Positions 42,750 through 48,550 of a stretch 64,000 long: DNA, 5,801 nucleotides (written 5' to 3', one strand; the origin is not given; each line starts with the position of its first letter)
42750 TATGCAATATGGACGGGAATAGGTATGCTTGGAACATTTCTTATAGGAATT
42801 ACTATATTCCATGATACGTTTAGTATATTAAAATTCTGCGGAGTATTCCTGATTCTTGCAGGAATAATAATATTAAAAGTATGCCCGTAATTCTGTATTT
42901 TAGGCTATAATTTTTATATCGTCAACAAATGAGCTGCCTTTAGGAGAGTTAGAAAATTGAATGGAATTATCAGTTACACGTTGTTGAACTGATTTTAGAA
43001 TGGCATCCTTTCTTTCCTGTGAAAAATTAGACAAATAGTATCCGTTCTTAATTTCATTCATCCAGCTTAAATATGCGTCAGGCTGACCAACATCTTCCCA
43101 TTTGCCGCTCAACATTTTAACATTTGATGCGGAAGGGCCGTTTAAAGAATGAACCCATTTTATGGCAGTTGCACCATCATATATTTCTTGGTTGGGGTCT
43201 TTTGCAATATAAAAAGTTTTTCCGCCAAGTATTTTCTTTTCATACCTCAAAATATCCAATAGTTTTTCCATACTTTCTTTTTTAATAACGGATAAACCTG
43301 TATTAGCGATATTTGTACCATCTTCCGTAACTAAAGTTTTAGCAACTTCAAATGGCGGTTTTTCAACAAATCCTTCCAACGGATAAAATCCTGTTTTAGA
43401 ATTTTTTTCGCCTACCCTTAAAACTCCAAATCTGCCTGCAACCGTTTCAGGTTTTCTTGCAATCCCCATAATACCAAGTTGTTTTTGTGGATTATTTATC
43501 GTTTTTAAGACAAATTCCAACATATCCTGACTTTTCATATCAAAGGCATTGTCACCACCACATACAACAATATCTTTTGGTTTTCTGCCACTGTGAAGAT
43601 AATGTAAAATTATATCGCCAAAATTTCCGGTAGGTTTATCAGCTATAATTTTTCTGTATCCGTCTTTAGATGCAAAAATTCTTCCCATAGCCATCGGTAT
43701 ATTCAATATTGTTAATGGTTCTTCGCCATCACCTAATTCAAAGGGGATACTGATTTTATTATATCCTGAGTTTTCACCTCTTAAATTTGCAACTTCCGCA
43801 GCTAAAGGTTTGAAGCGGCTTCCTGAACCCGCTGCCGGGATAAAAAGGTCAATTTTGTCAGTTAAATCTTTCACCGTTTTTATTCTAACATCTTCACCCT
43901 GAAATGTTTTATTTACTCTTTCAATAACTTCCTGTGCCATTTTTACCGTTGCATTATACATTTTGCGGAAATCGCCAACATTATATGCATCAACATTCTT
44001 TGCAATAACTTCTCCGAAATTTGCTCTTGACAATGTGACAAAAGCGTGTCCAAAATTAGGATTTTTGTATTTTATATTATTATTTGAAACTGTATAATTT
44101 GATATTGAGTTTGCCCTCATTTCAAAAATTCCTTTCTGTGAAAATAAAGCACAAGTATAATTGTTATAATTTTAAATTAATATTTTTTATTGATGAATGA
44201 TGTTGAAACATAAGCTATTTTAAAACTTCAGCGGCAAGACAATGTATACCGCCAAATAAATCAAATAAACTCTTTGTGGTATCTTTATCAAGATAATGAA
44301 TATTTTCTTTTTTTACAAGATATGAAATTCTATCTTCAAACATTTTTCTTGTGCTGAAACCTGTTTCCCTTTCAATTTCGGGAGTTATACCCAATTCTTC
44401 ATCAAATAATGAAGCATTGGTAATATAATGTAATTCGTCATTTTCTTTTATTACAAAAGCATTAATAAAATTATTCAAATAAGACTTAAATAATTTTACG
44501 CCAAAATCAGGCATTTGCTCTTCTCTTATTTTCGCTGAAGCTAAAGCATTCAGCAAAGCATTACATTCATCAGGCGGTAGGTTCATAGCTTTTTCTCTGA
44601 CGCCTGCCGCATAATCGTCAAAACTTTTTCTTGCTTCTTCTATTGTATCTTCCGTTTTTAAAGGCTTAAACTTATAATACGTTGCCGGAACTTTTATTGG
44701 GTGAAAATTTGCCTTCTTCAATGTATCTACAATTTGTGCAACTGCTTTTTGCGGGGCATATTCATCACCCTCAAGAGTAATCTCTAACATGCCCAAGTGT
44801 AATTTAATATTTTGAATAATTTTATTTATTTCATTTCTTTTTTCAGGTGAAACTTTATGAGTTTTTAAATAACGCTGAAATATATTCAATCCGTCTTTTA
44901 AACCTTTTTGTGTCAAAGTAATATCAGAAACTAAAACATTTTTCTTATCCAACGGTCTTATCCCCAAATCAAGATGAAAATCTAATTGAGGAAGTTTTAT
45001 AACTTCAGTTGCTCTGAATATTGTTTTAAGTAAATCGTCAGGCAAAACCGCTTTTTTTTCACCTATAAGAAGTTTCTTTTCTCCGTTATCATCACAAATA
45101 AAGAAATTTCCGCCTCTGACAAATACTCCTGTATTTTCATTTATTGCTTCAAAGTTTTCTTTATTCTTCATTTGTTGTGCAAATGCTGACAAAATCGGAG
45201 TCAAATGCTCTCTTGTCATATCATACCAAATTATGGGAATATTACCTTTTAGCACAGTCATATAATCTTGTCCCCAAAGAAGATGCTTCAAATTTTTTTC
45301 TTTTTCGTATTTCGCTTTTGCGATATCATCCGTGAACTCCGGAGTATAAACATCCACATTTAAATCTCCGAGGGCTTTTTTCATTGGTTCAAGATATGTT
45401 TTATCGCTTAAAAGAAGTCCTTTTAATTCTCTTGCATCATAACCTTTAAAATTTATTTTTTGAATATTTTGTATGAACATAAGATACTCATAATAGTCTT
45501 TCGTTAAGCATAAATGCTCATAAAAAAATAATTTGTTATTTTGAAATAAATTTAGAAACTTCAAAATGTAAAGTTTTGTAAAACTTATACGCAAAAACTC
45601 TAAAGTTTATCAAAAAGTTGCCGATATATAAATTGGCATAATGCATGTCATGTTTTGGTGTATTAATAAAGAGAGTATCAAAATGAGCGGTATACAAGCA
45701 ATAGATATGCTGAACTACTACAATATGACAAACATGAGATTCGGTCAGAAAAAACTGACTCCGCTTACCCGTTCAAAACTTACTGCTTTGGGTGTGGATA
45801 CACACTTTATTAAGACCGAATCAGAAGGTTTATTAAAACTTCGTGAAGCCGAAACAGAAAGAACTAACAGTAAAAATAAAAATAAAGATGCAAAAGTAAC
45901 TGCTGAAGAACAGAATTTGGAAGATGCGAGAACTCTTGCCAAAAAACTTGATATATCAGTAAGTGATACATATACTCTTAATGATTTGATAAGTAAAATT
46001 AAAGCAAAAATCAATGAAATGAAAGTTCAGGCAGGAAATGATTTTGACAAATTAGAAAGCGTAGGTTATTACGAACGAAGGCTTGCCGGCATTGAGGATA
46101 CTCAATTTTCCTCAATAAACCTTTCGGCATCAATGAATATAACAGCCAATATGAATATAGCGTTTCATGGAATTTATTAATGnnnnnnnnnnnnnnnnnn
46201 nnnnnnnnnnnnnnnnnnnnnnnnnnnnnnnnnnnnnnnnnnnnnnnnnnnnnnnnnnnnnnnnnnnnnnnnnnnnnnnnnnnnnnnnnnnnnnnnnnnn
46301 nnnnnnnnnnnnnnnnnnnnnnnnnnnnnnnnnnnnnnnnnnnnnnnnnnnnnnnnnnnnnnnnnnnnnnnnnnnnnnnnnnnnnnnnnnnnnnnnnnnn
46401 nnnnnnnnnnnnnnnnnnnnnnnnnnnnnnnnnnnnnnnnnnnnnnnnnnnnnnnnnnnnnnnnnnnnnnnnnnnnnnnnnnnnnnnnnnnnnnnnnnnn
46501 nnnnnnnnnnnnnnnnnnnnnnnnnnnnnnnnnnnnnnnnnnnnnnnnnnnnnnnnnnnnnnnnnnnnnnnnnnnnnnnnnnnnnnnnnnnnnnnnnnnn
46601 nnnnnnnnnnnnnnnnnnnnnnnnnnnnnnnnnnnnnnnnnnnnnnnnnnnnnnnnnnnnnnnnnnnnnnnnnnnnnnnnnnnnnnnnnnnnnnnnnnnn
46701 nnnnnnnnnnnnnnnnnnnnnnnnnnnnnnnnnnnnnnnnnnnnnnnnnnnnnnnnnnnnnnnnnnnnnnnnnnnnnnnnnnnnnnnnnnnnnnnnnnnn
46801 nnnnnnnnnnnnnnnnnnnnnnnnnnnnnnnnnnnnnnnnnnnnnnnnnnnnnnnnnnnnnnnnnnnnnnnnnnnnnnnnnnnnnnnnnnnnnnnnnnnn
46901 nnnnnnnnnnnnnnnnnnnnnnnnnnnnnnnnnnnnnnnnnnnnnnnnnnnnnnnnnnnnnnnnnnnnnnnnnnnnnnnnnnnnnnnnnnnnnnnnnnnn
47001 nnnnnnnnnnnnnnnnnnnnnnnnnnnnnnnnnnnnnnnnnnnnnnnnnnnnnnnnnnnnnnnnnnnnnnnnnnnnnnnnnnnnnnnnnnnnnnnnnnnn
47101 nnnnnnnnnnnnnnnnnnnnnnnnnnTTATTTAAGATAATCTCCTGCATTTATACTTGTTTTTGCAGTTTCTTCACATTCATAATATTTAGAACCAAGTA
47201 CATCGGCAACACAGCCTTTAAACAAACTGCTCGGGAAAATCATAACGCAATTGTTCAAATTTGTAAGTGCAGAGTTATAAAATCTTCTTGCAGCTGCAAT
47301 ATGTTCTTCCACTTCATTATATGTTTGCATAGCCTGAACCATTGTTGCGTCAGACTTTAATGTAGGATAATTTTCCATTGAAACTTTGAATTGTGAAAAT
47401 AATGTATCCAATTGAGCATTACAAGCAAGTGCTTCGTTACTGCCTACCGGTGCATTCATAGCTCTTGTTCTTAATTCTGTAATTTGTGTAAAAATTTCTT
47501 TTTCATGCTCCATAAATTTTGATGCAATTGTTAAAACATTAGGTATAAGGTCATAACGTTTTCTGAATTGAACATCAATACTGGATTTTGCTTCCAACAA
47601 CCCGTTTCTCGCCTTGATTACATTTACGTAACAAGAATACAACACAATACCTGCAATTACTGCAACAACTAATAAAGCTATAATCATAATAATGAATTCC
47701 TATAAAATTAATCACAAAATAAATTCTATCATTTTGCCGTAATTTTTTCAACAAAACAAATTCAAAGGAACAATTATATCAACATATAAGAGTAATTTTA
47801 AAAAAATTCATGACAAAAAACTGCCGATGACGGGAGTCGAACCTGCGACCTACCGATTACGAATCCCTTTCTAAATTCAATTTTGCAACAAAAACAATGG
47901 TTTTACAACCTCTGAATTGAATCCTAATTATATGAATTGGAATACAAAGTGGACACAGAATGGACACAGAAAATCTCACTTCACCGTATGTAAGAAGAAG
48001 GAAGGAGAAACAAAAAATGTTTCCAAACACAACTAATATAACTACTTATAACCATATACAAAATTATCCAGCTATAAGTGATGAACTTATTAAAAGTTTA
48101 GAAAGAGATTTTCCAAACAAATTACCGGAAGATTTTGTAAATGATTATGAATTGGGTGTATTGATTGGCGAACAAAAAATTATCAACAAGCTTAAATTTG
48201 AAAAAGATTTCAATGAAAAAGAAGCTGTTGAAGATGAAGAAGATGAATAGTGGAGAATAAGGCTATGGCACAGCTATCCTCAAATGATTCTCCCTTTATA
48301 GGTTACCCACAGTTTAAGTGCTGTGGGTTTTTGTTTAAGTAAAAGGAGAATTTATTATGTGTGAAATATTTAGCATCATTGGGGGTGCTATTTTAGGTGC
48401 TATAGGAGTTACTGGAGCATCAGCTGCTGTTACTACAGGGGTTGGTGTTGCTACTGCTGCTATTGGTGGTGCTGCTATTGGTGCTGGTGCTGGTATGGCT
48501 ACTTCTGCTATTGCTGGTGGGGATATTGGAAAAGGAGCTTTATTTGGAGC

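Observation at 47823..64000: T7-type (Autographiviridae-like) structural cassette sitting as a prophage next to a tRNA half-site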

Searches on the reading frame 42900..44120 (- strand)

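Call 12: search_protein_families(library=pfam, proteins=[window:42900-44120:-], max_evalue=0.001)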
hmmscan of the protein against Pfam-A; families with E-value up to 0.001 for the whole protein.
window:42900-44120:- (406 aa): 1 family
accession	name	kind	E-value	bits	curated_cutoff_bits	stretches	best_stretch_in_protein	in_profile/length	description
PF00483.29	NTP_transferase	-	7.3e-10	39.3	21.2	1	175-358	95-243/245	Nucleotidyl transferase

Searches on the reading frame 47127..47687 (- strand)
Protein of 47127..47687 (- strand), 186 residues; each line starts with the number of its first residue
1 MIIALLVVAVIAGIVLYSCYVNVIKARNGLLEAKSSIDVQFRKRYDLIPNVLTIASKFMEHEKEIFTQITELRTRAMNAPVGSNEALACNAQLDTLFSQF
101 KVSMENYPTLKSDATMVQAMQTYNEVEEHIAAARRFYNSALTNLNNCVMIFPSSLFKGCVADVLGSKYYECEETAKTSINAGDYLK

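Call 12: search_protein_families(library=pfam, proteins=[window:47127-47687:-], max_evalue=0.001)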
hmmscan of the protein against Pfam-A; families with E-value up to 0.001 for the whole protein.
window:47127-47687:- (186 aa): 1 family
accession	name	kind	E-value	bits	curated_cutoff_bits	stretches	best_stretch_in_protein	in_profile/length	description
PF04011.17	LemA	-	6.1e-33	114.2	26.2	1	34-176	2-142/149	LemA family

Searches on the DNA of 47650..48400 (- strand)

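Call 47: search_rna_families(source=window, start=47650, end=48400, threshold=evalue, max_evalue=1, show_alignments=2)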
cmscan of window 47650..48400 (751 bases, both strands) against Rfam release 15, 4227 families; matches with E-value up to 1: 4.
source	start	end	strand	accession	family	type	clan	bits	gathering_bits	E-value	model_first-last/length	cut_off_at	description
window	47723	47855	+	RF02194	HPnc0260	Gene; antisense;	-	29.7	59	0.61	1-156/156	no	Bacterial antisense RNA HPnc0260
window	48202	48283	+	RF02183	ST7-OT3_1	Gene; lncRNA;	-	24.3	50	0.15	1-79/79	no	ST7 overlapping transcript 3 conserved region 1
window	48224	48269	+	RF00323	snoR79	Gene; snRNA; snoRNA; CD-box;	-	18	80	0.98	1-65/65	no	Small nucleolar RNA R79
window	48305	48383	-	RF00202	snoR66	Gene; snRNA; snoRNA; CD-box;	-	17.7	43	0.97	1-76/76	no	Small nucleolar RNA R66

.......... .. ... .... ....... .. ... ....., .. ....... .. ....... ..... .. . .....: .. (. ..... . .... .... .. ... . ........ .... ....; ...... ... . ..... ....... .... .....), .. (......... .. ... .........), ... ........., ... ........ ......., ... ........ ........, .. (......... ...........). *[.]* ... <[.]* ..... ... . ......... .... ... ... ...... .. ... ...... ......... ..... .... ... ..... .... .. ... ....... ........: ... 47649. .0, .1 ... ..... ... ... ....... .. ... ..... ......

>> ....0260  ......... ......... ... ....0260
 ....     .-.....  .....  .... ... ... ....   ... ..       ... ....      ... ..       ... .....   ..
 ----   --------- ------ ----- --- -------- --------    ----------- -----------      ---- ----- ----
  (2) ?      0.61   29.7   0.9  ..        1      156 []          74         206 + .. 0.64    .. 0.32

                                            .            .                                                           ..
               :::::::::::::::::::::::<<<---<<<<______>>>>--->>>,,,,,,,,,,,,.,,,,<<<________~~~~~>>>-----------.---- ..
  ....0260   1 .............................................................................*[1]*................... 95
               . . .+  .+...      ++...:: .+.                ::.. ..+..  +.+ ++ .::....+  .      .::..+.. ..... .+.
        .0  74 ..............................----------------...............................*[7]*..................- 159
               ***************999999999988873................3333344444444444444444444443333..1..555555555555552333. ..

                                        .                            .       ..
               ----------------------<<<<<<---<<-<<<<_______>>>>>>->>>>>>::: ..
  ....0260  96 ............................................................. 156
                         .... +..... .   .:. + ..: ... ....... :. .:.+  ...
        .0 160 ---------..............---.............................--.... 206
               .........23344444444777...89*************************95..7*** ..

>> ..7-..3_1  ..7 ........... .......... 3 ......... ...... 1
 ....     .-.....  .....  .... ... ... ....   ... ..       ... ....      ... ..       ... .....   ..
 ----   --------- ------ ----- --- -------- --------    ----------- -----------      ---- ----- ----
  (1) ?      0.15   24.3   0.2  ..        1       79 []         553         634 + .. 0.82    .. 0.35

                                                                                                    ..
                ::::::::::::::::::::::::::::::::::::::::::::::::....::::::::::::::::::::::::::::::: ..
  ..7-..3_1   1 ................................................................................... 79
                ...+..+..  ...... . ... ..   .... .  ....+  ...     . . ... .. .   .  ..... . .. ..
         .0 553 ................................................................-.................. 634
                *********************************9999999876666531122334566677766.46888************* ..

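Call 49: search_dna_similar(query=window:47818-47872:-, collection=ecoli_genomes, mode=distant, max_rows=3, max_evalue=1)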
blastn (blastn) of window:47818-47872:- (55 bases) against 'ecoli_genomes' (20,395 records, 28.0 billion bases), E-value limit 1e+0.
Records with a match: 5429; places in all: 7995; records where one place covers at least 80% of the query: 746.
Genomes with a match: 5411 of 5426; with a place that covers at least 80% of the query: 745. Places per genome that has any: lowest 1, median 1, highest 4. On chromosomes: 7963 places; on plasmids: 32.
Best place of each record, by identity: 80-90% 5429.
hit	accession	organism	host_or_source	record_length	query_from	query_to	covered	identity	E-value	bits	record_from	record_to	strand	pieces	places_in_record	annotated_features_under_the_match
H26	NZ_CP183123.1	Escherichia coli strain 613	Homo sapiens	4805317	7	51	82%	86.7%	1e-5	55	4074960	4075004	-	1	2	none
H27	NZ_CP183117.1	Escherichia coli strain 571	Homo sapiens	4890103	7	51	82%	86.7%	1e-5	55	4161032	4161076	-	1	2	none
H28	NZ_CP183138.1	Escherichia coli strain 774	Homo sapiens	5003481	7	51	82%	86.7%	1e-5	55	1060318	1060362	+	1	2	none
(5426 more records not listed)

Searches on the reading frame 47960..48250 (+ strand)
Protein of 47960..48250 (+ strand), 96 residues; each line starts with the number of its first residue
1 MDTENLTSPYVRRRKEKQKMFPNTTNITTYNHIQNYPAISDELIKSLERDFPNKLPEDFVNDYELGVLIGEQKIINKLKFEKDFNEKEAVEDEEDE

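Call 8: search_protein_families(library=pfam, proteins=[window:47960-48250:+], max_evalue=0.01)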
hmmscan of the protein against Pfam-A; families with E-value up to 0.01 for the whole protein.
window:47960-48250:+ (96 aa): 0 families

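Call 9: search_protein_families(library=phrogs, proteins=[window:47960-48250:+], max_evalue=0.01)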
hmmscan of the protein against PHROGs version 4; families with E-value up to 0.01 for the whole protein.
window:47960-48250:+ (96 aa): 0 families

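Call 69: search_protein_families(library=ncbifam, proteins=[window:47960-48250:+], max_evalue=0.01)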
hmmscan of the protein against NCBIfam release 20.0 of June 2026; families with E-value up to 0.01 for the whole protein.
window:47960-48250:+ (96 aa): 0 families
